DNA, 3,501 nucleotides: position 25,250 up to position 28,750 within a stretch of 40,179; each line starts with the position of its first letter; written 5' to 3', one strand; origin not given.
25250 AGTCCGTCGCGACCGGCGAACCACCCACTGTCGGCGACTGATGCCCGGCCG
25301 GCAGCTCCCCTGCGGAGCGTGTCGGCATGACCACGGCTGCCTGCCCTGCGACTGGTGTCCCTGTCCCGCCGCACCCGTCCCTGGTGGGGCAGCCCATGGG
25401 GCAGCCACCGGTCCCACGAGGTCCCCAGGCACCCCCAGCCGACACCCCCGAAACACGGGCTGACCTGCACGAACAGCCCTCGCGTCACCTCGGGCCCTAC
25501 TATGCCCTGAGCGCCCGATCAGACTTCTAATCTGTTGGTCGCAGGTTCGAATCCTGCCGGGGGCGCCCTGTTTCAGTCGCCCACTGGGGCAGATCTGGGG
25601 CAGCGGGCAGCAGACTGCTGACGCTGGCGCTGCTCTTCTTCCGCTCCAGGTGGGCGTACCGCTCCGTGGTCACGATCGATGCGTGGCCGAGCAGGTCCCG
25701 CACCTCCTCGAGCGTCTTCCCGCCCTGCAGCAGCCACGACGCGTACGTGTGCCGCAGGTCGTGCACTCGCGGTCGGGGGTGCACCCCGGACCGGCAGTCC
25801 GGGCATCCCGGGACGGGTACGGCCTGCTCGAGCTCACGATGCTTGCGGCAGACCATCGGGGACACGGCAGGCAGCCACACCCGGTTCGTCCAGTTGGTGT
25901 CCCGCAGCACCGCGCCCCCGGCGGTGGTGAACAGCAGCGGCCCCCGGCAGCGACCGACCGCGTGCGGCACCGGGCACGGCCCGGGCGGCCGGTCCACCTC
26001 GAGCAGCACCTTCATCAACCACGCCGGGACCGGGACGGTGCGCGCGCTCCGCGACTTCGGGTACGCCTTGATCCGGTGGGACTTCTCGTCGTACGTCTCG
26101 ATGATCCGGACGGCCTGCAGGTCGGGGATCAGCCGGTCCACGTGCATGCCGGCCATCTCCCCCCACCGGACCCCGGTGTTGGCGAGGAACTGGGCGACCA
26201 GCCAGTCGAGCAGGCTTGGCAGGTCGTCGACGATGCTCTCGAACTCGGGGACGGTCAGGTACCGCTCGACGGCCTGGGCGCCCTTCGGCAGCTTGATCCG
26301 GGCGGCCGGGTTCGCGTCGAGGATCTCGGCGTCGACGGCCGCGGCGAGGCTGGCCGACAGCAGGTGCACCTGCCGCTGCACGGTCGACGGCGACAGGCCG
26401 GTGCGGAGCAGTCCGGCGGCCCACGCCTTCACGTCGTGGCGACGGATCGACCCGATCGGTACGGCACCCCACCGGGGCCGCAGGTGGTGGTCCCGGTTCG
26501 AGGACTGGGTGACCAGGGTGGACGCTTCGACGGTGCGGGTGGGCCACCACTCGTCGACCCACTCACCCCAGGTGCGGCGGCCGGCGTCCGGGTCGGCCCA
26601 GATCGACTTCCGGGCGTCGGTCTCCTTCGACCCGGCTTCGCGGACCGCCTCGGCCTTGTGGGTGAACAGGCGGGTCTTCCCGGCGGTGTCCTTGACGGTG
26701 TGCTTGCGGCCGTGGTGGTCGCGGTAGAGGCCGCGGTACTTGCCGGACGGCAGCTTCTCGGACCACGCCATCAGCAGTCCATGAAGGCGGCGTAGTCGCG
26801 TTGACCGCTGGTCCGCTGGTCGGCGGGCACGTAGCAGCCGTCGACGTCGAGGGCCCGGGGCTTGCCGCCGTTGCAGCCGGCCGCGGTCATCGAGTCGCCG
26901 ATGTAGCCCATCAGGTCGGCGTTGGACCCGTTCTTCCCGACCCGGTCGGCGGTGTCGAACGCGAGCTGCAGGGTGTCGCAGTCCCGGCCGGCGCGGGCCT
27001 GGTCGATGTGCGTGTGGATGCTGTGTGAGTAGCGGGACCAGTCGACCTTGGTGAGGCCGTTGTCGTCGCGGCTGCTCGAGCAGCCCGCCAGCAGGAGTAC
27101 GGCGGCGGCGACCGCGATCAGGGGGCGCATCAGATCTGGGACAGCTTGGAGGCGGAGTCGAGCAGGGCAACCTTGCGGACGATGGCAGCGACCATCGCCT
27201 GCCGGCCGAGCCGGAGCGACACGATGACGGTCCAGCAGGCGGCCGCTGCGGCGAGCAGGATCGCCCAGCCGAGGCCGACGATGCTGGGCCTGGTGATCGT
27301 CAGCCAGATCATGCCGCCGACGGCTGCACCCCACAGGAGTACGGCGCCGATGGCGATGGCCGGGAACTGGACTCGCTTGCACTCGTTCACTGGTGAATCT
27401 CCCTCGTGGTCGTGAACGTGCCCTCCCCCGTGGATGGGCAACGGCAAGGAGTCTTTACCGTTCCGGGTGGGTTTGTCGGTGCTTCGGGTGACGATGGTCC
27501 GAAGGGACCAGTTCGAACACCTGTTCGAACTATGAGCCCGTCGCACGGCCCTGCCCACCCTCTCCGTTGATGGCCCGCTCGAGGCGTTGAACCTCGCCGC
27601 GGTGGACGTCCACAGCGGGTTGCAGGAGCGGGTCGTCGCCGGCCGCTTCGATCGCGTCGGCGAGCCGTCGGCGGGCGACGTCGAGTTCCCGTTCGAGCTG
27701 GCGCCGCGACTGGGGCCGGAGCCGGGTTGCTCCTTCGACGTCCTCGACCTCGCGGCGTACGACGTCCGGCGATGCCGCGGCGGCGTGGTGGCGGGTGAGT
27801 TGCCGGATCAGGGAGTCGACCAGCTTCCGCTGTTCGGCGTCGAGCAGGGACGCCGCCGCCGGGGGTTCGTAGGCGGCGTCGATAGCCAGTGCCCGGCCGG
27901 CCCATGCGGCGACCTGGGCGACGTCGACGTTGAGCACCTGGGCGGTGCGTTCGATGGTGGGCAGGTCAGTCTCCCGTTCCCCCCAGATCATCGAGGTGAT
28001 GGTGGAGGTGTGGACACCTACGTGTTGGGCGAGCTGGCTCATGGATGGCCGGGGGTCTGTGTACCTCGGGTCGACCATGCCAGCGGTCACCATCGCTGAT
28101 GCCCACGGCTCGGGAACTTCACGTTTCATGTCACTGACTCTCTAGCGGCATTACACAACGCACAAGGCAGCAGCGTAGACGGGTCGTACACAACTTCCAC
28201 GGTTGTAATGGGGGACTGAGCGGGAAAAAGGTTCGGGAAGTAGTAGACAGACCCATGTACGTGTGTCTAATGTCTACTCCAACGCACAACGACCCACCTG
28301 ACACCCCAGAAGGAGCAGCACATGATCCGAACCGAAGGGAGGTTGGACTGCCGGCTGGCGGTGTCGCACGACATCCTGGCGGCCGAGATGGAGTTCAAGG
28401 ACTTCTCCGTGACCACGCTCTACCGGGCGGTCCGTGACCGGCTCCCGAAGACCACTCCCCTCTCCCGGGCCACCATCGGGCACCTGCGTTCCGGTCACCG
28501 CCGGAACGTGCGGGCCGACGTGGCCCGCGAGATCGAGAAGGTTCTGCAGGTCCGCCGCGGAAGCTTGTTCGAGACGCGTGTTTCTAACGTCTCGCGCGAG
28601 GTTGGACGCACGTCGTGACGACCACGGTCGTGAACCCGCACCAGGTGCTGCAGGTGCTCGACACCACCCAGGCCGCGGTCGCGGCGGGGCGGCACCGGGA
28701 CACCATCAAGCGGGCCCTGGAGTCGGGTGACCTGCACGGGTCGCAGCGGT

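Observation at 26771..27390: Membrane protein + lipoprotein translationally coupled to integrase in the int-repressor interval (candidate exclusion/defence pair)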

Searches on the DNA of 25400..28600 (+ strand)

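Call 3: search_dna_similar(query=window:25400-28600:+, collection=phages, mode=near, max_rows=20)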
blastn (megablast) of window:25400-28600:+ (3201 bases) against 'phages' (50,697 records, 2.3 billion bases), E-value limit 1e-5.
Records with a match: 1; places in all: 1; records where one place covers at least 80% of the query: 0.
Best place of each record, by identity: 90-95% 1.
By first word of the organism name: Microcystis 1.
By host as written in the record: Microcystis aeruginosa 1.
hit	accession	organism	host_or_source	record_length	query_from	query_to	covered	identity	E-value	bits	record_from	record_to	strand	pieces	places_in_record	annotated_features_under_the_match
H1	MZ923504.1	Microcystis phage MinS1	Microcystis aeruginosa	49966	125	169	1%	93.3%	3e-8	68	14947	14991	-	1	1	none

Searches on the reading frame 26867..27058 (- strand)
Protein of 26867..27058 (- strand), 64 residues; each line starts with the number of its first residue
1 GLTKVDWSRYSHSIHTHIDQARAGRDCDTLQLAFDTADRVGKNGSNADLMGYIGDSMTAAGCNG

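Call 30: find_homologous_proteins(query=A2, max_evalue=0.001)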
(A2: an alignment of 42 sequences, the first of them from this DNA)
Query A2 (42 sequences) (64 aa, profile of the alignment): 51 proteins with E <= 0.001 among 214 candidates.
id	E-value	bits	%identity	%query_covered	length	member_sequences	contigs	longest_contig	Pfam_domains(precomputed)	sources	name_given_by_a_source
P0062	3.4e-28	115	49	94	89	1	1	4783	-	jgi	jgi:opacity protein-like surface antigen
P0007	4.1e-28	115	47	97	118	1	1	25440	-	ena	-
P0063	6.1e-28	114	44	97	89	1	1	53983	-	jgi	jgi:hypothetical protein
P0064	7.0e-28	114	47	94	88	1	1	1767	-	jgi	jgi:opacity protein-like surface antigen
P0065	7.2e-28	114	44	94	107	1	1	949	-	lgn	-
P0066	9.2e-28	114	44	91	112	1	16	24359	-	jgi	jgi:hypothetical protein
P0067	1.0e-27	114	47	97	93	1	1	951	-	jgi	jgi:hypothetical protein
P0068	1.4e-27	113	49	94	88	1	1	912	-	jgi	jgi:uncharacterized protein YcfL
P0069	4.3e-27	112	46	94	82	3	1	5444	-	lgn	-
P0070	6.9e-27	111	44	97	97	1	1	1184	-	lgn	-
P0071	7.1e-27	111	44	94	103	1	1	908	-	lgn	-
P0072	9.1e-27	110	45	91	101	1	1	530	-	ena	-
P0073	9.6e-27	110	44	91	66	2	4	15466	-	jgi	jgi:hypothetical protein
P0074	1.2e-26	110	46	97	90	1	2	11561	-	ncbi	-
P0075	1.7e-26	110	47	91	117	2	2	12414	-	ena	-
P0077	2.8e-26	109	40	97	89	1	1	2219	-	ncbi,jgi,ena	-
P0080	5.0e-26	108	47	91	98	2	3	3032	-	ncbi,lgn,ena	-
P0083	1.0e-25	107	42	98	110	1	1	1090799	-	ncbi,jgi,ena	jgi:hypothetical protein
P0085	7.9e-25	104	40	94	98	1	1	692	-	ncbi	-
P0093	2.0e-23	100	39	91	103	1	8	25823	-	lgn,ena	-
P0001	1.1e-18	85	100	100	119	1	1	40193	-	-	-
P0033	2.6e-17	80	40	91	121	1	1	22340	-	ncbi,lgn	-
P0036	4.1e-14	70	36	91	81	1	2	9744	-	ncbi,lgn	-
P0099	4.9e-9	54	39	92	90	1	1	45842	-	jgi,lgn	jgi:hypothetical protein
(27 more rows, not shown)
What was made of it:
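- On Unnamed Cys-pair three-helix domain family (defined here): The family profile retrieves Lpp119 at 1.1e-18 (call 30).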

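Call 33: find_encoding_contigs(protein=P0099, flank=6000, max_places=3)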
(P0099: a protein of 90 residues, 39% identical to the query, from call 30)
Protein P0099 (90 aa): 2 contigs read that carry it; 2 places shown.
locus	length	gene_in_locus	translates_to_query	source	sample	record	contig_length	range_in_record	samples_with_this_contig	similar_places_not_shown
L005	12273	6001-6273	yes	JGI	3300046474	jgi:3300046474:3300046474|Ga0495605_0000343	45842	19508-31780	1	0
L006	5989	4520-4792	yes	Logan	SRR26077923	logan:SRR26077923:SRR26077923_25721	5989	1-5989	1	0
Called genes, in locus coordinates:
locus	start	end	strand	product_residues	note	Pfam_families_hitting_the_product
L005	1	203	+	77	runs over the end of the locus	-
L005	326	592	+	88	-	-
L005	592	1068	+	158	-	-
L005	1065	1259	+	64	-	-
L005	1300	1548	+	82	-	-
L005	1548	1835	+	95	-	-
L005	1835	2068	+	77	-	-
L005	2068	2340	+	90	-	-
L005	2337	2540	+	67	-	-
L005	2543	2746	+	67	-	-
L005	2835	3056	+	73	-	-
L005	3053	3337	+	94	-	-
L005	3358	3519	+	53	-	-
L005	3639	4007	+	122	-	-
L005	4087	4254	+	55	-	-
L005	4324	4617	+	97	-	PF23904:DUF7246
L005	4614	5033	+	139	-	-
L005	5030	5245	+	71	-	-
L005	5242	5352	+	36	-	-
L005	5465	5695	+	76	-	-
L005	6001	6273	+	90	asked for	-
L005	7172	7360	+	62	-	-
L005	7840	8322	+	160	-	-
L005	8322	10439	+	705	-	PF13313:DUF4082, PF22352:K319L-like_PKD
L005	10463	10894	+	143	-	PF25673:Terminase_7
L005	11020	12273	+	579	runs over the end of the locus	-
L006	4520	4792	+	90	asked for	-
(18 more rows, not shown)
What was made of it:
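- In a phage early region: L005 (call 33).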

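Call 34: find_encoding_contigs(protein=P0083, flank=6000, max_places=3)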
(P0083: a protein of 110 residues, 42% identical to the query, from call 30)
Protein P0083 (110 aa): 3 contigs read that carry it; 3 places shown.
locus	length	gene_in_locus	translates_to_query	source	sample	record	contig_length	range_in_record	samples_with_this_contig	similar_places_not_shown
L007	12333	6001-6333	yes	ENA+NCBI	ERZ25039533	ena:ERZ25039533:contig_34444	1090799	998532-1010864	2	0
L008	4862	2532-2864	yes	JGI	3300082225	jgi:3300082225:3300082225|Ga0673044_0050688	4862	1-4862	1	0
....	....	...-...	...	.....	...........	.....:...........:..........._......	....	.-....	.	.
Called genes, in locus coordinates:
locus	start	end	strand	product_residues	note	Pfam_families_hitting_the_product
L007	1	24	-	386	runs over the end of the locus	PF02163:Peptidase_M50, PF00571:CBS (weak)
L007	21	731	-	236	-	PF07314:Lit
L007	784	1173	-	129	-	PF14229:DUF4332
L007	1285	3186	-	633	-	PF00282:Pyridoxal_deC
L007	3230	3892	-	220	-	PF06271:RDD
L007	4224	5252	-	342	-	PF00781:DAGK_cat, PF01513:NAD_kinase, PF19279:YegS_C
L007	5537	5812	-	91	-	-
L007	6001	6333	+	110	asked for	-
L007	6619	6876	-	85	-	-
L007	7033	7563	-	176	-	-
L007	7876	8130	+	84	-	PF00589:Phage_integrase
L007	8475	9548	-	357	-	PF01210:NAD_Gly3P_dh_N, PF02558:ApbA, PF03807:F420_oxidored (faint), PF07479:NAD_Gly3P_dh_C, PF20618:GPD_NAD_C_bact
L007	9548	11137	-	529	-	PF00009:GTP_EFTU (weak), PF00350:Dynamin_N (faint), PF01926:MMR_HSR1, PF02421:FeoB_N, PF00009:GTP_EFTU, PF01926:MMR_HSR1, PF02421:FeoB_N, PF14714:KH_dom-like, +2 more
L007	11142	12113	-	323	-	PF02401:LYTB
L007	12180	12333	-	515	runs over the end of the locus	PF02224:Cytidylate_kin, PF01553:Acyltransferase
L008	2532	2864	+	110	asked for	-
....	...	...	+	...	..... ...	-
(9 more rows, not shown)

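Call 40: find_related_loci(query=A3, collection=genome_contigs, flank=6000)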
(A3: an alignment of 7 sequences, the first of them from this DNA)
Query A3 (64 aa) in genome_contigs; peptide patterns used: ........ (x = any residue, [..] = any of these).
5 stretches matched a pattern; 3 encode a relative of the query (tblastn E <= 1e-3); 3 distinct loci.
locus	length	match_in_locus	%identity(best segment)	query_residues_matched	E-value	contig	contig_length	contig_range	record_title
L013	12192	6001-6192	41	5-62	7e-12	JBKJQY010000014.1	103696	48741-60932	MAG: Candidatus Limnocylindrales bacterium isolate ant_bin.514 k117_5558663, whole genome shotgun sequence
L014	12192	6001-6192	42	5-62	1e-11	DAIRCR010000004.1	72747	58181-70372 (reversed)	MAG TPA_asm: Candidatus Nanopelagicales bacterium isolate CTOTU2214 NODE_56_length_72747_cov_7.362433, whole genome shot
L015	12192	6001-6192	45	5-62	3e-11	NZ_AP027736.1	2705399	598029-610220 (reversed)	Demequina sediminis strain NBRC 112286 chromosome, complete genome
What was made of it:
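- Tried and rejected: Host identification through the attP tRNA fragment could not be done, because the single genome_contigs scan had been spent on the family search (call 40).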

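Call 41: find_related_loci(query=A3, collection=viral_contigs, flank=6000)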
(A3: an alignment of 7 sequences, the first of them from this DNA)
Query A3 (64 aa) in viral_contigs; peptide patterns used: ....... (x = any residue, [..] = any of these).
8 stretches matched a pattern; 1 encode a relative of the query (tblastn E <= 1e-3); 1 distinct loci.
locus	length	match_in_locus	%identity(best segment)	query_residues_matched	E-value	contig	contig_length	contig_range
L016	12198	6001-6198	39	3-62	1e-11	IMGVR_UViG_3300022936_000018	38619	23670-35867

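Call 59: search_solved_structures(query=A2, max_evalue=10)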
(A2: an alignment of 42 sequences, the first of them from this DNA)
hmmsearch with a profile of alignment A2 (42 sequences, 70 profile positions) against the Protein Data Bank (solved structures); distinct sequences matched with E-value up to 10: 1.
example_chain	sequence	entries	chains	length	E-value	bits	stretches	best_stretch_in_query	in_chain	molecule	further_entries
2xny_M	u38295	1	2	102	2.1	11.5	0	35-67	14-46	M PROTEIN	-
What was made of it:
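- On Ltp-type superinfection exclusion lipoproteins: The PDB profile search gives only one irrelevant hit, E 2.1 (call 59).
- Tried and rejected: A PDB profile search found nothing (call 59).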

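Call 60: find_encoding_contigs(protein=P0063, flank=7000, max_places=2)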
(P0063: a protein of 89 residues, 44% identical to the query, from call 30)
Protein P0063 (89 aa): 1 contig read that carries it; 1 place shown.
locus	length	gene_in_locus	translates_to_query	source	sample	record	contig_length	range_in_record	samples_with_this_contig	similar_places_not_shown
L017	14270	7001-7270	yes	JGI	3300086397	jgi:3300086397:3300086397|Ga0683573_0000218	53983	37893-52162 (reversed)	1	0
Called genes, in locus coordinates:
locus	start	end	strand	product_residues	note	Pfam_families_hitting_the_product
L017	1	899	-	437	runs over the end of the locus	-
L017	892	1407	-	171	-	-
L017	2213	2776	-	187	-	-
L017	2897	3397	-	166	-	-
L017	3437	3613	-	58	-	-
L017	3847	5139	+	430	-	-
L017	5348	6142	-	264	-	-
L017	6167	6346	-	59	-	-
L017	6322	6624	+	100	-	PF08818:DUF1801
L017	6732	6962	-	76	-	-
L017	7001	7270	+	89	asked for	-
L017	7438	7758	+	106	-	-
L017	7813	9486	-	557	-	PF14559:TPR_19 (faint)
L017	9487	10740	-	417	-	-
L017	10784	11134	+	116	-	-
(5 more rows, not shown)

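Call 62: find_encoding_contigs(protein=P0066, flank=7000, max_places=2)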
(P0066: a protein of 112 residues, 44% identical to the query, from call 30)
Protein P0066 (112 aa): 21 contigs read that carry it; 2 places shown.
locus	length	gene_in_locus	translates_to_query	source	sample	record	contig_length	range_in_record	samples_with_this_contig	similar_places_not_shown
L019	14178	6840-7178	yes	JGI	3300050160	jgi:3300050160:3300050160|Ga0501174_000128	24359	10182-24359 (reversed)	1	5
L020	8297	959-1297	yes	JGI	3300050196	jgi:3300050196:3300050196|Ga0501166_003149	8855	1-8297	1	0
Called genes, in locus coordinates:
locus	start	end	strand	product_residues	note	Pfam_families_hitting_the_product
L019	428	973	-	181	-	-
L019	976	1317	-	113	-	PF04994:TfoX_C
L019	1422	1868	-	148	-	PF08327:AHSA1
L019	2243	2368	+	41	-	PF20605:Antitox_RHH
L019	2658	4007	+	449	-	PF00089:Trypsin, PF13365:Trypsin_2 (weak)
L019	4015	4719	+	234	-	-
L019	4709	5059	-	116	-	PF13546:DDE_5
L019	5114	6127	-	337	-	PF02899:Phage_int_SAM_1 (weak), PF00589:Phage_integrase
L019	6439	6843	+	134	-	-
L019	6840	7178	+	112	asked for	-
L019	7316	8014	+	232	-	PF13349:DUF4097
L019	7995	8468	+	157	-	-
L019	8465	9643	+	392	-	-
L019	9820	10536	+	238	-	-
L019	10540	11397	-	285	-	PF00589:Phage_integrase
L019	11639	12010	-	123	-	-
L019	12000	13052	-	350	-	-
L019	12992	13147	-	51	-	-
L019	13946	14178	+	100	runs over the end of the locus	-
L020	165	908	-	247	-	-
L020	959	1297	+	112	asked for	-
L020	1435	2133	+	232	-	PF13349:DUF4097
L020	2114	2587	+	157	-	-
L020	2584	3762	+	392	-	-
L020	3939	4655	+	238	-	-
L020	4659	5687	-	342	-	PF00589:Phage_integrase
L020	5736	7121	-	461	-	PF00580:UvrD-helicase (faint), PF01443:Viral_helicase1 (faint)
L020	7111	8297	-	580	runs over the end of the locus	?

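Call 82: search_protein_families(library=phrogs, proteins=[L019:6439-6840:+], max_evalue=0.001)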
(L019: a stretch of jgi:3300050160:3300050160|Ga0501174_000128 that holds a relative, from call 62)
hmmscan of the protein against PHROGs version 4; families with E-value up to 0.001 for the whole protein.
L019:6439-6840:+ (134 aa): 0 families

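Call 90: list_cluster_members(proteins=[P0083, P0074, P0077, P0080, P0085, P0033, P0036, P0001, P0002])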
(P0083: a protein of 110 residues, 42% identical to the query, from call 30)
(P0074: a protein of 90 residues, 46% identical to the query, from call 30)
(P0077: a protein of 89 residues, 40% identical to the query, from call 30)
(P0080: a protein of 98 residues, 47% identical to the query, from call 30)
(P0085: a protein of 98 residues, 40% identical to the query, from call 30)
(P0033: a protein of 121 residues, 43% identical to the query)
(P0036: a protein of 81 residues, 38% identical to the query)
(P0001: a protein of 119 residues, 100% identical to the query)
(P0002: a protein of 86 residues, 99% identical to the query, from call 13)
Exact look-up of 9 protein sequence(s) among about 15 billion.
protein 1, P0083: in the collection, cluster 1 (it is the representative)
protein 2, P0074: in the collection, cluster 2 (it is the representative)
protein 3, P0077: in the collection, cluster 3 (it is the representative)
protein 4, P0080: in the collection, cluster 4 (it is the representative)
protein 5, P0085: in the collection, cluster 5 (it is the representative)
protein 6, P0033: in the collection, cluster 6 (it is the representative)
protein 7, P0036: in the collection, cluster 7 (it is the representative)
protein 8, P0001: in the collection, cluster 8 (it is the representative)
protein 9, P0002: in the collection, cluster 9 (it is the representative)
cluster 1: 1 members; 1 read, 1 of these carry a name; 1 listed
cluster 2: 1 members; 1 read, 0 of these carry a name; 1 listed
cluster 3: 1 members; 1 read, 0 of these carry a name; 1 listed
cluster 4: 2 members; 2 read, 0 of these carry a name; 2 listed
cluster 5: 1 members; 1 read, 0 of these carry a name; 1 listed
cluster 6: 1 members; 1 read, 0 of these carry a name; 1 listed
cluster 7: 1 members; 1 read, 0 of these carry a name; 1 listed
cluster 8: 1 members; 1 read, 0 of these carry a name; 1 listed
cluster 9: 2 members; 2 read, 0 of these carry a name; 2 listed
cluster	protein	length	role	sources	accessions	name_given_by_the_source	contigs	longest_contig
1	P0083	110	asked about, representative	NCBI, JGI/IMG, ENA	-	hypothetical protein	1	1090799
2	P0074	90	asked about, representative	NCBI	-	-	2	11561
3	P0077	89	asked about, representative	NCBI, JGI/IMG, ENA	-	-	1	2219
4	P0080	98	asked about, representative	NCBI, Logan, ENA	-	-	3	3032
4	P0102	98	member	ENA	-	-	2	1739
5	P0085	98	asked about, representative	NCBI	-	-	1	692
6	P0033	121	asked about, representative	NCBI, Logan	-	-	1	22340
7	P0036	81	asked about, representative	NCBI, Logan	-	-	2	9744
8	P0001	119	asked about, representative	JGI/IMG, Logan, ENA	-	-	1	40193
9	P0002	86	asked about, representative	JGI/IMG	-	-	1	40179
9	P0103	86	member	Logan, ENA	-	-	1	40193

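Call 93: find_encoding_contigs(protein=P0093, flank=6000, max_places=2)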
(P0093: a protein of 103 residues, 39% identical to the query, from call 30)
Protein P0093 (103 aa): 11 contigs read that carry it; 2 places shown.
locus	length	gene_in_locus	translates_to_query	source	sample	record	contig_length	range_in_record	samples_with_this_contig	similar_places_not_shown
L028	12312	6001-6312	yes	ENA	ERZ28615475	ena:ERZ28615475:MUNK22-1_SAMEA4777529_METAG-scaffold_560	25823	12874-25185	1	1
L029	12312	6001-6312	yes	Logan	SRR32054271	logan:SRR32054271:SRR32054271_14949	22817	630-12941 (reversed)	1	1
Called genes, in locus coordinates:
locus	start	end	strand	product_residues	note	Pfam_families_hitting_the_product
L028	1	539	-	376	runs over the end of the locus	-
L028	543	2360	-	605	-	PF24517:CBM96, PF25788:Ig_Rha78A_N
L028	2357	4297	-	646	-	-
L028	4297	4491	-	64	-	-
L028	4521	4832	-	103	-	-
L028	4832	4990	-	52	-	-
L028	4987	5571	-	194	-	-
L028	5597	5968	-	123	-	-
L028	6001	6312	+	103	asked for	-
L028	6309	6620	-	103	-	-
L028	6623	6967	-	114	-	-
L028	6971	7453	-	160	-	-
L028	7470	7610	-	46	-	PF23976:DUF7302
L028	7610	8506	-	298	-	PF05065:Phage_capsid (weak), PF25209:Phage_capsid_4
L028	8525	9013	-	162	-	-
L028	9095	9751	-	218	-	PF25310:VG15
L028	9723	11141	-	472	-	PF05133:SPP1_portal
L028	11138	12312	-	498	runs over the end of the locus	-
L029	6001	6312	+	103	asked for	-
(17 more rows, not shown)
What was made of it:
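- On the opposite strand inside a virion structural operon: L028 (call 93).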

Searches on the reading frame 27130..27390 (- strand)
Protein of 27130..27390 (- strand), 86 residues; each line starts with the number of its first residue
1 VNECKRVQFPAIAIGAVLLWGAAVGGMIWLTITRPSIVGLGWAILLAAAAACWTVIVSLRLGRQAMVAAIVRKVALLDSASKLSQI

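Call 6: search_protein_families(library=pfam, proteins=[window:27130-27390:-], max_evalue=1)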
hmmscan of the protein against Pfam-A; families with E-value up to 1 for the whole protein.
window:27130-27390:- (86 aa): 1 family
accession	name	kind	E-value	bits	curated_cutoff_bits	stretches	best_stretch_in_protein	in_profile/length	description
PF02653.21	BPD_transp_2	-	0.0013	18.4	26.8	1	7-71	26-90/269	Branched-chain amino acid transport system / permease component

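Call 7: search_protein_families(library=phrogs, proteins=[window:27130-27390:-], max_evalue=1)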
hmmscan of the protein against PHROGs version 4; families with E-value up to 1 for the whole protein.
window:27130-27390:- (86 aa): 0 families

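Call 13: find_homologous_proteins(query=window:27133-27390:-, max_evalue=0.01)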
Query window:27133-27390:- (86 aa): 1 proteins with E <= 0.01 among 53 candidates.
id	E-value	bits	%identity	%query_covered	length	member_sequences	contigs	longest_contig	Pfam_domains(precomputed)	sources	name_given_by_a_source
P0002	2.2e-44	166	99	100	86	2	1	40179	-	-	-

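Call 22: search_protein_families(library=padloc, proteins=[window:27133-27390:-], max_evalue=1)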
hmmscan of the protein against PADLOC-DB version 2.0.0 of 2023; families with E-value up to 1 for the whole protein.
window:27133-27390:- (86 aa): 0 families

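Call 23: search_protein_families(library=ncbifam, proteins=[window:27133-27390:-], max_evalue=1)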
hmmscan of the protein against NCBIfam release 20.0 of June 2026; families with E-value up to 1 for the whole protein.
window:27133-27390:- (86 aa): 0 families

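Call 80: predict_structure(protein=window:27133-27390:-)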
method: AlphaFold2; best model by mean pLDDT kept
length: 86 residues; sequences in the alignment: 1
mean_pLDDT: 72.7   pTM: 0.34
mean pLDDT of the five models: 72.7, 69.6, 68.7, 65.0, 64.9
residues with pLDDT >= 90: 0; 70-90: 64; 50-70: 21; < 50: 1
segments of 3 or more residues with pLDDT < 50: none
pLDDT, mean of each block of 10 residues (from residue 1): 58 73 76 71 74 74 78 80 69
secondary structure, 60 per line:
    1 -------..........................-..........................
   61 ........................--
elements in order: H8-33 H35-84
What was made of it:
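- Checked: AF2 gives two long helices, 8-33 and 35-84 (call 80).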
